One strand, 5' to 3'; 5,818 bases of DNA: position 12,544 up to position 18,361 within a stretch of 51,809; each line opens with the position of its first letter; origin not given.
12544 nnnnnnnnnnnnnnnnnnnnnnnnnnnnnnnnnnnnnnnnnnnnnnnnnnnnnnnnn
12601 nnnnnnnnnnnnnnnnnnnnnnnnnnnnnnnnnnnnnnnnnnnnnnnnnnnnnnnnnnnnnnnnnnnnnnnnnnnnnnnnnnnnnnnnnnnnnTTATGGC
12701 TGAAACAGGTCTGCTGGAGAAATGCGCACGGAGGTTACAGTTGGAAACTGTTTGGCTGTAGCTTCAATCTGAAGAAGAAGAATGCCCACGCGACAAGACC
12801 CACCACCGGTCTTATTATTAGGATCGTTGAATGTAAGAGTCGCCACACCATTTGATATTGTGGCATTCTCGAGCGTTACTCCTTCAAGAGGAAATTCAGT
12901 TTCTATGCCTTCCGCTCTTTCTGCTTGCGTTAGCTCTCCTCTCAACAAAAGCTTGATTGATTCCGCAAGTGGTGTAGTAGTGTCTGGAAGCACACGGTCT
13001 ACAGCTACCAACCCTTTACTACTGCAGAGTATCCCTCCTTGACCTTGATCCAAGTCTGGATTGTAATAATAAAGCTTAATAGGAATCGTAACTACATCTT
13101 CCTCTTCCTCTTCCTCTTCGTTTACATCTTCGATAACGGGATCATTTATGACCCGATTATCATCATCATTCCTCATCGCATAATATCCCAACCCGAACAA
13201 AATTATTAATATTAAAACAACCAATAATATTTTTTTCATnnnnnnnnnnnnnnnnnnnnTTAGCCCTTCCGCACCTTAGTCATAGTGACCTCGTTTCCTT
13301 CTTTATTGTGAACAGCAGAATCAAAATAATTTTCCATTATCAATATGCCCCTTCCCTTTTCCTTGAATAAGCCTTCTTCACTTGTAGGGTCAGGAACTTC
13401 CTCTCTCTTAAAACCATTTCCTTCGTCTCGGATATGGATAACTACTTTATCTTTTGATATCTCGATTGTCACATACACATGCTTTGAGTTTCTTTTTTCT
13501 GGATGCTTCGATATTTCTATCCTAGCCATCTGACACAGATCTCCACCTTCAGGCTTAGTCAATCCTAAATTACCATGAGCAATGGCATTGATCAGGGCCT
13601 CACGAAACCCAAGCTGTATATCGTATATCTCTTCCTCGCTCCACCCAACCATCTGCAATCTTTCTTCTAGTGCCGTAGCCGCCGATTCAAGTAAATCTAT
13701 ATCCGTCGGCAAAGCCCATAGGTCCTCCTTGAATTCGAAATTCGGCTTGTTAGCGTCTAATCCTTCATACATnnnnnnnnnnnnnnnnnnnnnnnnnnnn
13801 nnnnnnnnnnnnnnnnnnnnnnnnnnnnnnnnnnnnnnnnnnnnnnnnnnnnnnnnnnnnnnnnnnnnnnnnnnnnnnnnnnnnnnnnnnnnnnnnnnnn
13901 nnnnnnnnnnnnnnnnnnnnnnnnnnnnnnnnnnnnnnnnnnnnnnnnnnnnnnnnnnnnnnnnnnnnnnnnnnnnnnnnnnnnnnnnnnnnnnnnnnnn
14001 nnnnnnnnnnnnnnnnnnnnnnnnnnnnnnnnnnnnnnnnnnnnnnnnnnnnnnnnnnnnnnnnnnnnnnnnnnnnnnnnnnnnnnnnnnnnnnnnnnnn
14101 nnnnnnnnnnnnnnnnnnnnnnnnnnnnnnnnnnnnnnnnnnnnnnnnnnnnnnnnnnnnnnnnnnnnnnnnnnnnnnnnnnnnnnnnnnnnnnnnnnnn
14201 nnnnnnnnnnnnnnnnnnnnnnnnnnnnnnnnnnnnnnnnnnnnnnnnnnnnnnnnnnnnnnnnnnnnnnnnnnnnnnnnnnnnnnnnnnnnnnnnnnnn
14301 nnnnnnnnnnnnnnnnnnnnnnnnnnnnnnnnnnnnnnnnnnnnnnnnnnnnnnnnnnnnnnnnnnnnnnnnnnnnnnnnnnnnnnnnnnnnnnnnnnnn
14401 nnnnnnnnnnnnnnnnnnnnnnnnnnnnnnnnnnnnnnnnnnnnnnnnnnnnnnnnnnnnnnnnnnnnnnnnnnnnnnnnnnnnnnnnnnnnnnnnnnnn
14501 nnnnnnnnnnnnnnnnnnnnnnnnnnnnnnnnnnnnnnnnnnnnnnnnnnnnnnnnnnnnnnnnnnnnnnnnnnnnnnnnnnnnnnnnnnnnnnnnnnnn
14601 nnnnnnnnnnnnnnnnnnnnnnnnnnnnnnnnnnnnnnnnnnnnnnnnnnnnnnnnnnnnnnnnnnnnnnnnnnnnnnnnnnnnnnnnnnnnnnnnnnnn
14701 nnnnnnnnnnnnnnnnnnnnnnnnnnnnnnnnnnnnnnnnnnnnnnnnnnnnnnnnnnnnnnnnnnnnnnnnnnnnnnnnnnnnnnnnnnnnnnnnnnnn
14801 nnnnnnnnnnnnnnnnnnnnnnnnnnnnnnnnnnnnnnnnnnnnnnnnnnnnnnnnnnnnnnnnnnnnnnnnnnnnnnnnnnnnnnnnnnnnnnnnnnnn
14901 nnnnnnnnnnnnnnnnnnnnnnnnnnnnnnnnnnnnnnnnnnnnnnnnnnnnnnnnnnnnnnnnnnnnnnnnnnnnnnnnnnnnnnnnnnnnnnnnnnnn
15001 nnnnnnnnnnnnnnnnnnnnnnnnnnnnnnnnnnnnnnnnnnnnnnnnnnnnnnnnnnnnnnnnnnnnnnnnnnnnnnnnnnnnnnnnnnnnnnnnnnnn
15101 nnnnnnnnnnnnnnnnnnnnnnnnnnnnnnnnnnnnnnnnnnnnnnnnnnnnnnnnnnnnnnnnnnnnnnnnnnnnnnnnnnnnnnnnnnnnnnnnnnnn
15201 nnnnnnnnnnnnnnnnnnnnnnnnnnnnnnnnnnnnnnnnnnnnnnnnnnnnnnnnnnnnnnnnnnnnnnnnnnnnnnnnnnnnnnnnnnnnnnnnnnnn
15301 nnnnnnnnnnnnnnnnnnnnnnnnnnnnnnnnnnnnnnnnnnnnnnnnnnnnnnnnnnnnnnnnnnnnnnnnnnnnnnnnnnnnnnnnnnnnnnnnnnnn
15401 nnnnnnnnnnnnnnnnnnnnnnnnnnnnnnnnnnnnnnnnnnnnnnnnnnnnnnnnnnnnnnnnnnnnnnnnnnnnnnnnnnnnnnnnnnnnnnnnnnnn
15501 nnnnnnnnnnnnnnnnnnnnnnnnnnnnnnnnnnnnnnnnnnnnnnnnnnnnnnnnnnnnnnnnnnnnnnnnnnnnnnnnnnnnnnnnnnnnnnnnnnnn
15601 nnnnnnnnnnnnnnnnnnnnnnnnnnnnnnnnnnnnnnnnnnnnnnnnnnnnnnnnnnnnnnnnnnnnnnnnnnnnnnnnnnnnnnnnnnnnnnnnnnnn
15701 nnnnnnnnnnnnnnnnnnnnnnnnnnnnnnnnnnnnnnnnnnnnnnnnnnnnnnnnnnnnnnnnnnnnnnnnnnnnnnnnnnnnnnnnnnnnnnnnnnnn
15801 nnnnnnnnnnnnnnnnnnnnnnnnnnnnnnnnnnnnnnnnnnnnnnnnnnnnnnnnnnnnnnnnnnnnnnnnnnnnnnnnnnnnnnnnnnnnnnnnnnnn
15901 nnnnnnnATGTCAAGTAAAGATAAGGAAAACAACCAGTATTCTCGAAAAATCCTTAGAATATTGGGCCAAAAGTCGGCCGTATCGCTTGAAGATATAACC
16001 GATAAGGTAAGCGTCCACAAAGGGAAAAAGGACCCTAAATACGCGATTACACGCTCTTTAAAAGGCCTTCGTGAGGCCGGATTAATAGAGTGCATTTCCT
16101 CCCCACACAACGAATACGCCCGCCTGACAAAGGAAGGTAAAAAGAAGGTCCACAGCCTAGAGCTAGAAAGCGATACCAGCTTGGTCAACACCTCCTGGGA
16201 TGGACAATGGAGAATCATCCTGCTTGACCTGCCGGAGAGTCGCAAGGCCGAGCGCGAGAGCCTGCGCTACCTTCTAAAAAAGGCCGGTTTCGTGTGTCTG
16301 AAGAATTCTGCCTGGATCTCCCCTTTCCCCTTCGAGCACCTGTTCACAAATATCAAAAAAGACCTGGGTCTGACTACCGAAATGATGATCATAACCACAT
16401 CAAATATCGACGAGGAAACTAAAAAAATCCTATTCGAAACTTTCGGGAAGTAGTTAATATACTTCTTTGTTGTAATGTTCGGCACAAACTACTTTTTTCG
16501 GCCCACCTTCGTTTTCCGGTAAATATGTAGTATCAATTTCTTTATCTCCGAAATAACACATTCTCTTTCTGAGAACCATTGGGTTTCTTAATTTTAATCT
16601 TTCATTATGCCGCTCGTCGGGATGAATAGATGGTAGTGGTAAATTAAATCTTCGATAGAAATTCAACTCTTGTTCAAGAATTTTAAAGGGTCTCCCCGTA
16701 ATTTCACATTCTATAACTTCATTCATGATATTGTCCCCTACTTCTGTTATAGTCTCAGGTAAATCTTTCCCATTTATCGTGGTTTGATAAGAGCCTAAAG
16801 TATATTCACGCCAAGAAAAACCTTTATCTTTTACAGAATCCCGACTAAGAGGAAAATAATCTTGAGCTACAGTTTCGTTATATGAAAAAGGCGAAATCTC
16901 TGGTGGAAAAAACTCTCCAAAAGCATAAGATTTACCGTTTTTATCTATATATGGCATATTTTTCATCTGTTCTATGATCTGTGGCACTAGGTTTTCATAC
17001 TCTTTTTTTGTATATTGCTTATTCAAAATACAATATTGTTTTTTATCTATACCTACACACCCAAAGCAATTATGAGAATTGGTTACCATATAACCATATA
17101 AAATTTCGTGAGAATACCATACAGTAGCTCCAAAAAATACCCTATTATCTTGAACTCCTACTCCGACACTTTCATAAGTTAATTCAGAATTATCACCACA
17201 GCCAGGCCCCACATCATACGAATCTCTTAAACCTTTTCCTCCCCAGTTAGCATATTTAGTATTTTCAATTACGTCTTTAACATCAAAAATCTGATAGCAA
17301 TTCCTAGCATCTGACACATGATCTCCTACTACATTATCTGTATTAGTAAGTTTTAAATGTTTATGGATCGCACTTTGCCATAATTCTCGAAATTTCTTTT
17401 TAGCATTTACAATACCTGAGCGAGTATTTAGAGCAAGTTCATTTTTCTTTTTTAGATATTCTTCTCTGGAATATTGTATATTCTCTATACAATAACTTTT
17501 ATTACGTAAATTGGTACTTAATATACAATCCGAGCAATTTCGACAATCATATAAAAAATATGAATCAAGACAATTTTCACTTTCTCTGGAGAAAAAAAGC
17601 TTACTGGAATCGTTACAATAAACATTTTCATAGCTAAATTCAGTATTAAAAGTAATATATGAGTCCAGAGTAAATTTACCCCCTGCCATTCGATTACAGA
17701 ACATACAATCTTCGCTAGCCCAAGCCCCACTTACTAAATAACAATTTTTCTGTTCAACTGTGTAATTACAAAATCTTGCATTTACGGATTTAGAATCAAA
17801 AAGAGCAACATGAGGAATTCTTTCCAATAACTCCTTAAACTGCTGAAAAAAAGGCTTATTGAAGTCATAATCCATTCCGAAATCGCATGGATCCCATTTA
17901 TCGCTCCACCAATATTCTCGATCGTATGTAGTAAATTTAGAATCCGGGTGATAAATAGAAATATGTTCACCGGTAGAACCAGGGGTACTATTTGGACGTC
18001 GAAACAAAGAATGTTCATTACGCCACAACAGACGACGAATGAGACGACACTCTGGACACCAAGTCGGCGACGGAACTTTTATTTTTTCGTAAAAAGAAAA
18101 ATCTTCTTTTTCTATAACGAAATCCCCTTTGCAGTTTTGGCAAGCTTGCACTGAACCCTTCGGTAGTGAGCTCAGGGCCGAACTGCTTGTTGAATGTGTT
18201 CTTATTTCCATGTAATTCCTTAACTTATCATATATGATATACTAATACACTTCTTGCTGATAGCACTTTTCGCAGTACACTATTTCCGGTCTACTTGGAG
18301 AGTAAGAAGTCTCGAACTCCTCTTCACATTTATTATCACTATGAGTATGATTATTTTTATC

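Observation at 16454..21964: Tandem trio (plus one distal copy) of ~580-aa cytoplasmic cysteine-rich proteins with mirrored terminal zinc ribbons and an internal duplication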

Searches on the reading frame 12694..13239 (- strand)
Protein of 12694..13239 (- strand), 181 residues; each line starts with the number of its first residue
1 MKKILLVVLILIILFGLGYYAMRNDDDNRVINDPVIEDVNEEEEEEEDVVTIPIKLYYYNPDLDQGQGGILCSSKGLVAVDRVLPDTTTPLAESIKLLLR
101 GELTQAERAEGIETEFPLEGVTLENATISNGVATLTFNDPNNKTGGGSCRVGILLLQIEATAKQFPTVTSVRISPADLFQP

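Call 14: search_protein_families(library=pfam, proteins=[window:12694-13239:-], max_evalue=0.001)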
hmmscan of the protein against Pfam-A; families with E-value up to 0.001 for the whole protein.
window:12694-13239:- (181 aa): 1 family
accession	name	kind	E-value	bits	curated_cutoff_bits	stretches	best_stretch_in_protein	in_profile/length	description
PF10646.14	Germane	-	4.4e-09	37.4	23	1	56-174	2-110/117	Sporulation and spore germination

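Call 38: search_protein_families(library=ncbifam, proteins=[window:12694-13239:-], max_evalue=0.01)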
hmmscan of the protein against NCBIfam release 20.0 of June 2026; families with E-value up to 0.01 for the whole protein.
window:12694-13239:- (181 aa): 0 families

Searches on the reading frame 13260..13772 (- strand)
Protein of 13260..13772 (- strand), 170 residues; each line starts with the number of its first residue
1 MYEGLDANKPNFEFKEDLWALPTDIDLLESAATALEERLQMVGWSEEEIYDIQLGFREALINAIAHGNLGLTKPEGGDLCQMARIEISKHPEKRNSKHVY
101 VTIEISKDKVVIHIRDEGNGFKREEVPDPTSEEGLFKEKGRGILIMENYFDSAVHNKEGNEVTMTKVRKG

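Call 14: search_protein_families(library=pfam, proteins=[window:13260-13772:-], max_evalue=0.001)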
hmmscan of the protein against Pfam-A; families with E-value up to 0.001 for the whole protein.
window:13260-13772:- (170 aa): 2 families
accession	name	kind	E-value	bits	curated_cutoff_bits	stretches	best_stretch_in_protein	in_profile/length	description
PF13581.12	HATPase_c_2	-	1.8e-22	80.1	27.4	1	22-166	2-127/127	Histidine kinase-like ATPase domain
PF02518.31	HATPase_c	-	0.00011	23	26.4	1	56-148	10-82/111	Histidine kinase-, DNA gyrase B-, and HSP90-like ATPase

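Call 38: search_protein_families(library=ncbifam, proteins=[window:13260-13772:-], max_evalue=0.01)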
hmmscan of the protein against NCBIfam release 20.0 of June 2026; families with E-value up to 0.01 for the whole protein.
window:13260-13772:- (170 aa): 5 families
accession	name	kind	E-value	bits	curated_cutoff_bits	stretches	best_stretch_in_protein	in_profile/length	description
NF003144.0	PRK04069.1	equivalog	1.9e-09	37.1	145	1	90-168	57-143/161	anti-sigma B factor RsbW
TIGR01925.2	spIIAB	equivalog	2.3e-08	34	135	1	92-166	55-134/137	anti-sigma F factor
TIGR01924.1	rsbW_low_gc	equivalog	1.8e-06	27.5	155.05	1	93-167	60-142/159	anti-sigma B factor RsbW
NF003555.1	PRK05218.1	equivalog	0.0024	16.4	371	1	78-127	37-87/614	molecular chaperone HtpG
NF033792.0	ActS_PrrB_HisK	equivalog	0.0093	14.8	350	0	97-124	329-356/423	ActS/PrrB/RegB family redox-sensitive histidine kinase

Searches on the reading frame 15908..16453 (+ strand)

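Call 14: search_protein_families(library=pfam, proteins=[window:15908-16453:+], max_evalue=0.001)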
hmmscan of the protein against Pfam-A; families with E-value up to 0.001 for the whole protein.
window:15908-16453:+ (181 aa): 1 family
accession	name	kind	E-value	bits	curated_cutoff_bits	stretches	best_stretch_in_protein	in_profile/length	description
PF20803.2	PaaX_M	-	1.6e-20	73.4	24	1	95-172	2-79/83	PaaX protein central Cas2-like domain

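Call 38: search_protein_families(library=ncbifam, proteins=[window:15908-16453:+], max_evalue=0.01)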
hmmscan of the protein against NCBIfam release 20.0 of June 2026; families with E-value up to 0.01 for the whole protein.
window:15908-16453:+ (181 aa): 1 family
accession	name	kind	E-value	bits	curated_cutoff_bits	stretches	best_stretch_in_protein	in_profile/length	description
TIGR02277.1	PaaX_trns_reg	equivalog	1.8e-07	31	264.55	1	53-152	43-139/279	phenylacetic acid degradation operon negative regulatory protein PaaX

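Call 58: search_protein_families(library=padloc, proteins=[window:15908-16453:+], max_evalue=0.01)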
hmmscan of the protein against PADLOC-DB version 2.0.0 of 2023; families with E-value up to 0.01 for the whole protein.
window:15908-16453:+ (181 aa): 4 families
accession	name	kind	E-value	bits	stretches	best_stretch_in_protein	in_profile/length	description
PDLC01879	CARF3--CARF_TM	-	1.1e-05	23.2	1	14-84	160-220/222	-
PDLC01875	CARF3--CARF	-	8.6e-05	20.4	1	10-78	146-208/219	-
PDLC01866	CARF3--CARF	-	9.1e-05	20.5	1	4-78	133-201/207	-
PDLC01860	CARF3--CARF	-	0.0011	17.1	1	11-77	144-204/210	-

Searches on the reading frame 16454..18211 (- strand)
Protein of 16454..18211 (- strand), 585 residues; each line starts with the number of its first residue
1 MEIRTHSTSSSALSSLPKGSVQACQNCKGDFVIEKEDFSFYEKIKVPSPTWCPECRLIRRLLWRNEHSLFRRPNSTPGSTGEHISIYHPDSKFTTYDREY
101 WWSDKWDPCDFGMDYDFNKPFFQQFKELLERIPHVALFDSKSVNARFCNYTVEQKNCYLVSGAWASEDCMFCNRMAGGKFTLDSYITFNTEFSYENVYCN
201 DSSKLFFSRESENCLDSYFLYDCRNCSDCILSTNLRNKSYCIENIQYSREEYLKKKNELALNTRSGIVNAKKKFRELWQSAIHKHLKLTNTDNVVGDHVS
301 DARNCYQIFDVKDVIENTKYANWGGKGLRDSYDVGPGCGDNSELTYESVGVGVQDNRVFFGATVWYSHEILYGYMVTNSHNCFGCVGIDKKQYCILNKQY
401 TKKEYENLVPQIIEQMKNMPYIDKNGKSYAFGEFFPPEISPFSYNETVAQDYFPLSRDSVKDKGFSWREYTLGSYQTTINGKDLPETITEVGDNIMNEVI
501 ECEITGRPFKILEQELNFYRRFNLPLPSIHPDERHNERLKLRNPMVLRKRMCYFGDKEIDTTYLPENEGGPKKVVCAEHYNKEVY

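Call 3: search_protein_families(library=pfam, proteins=[window:16454-18211:-], max_evalue=1)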
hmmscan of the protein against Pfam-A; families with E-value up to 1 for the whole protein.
window:16454-18211:- (585 aa): 1 family
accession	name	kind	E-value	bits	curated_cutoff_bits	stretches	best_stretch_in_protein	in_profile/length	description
PF13451.12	zf_Tbcl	-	0.016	15.6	24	1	23-57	6-41/48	Probable treble clef domain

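Call 4: search_protein_families(library=ncbifam, proteins=[window:16454-18211:-], max_evalue=1)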
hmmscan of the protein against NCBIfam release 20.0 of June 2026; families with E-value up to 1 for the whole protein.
window:16454-18211:- (585 aa): 0 families
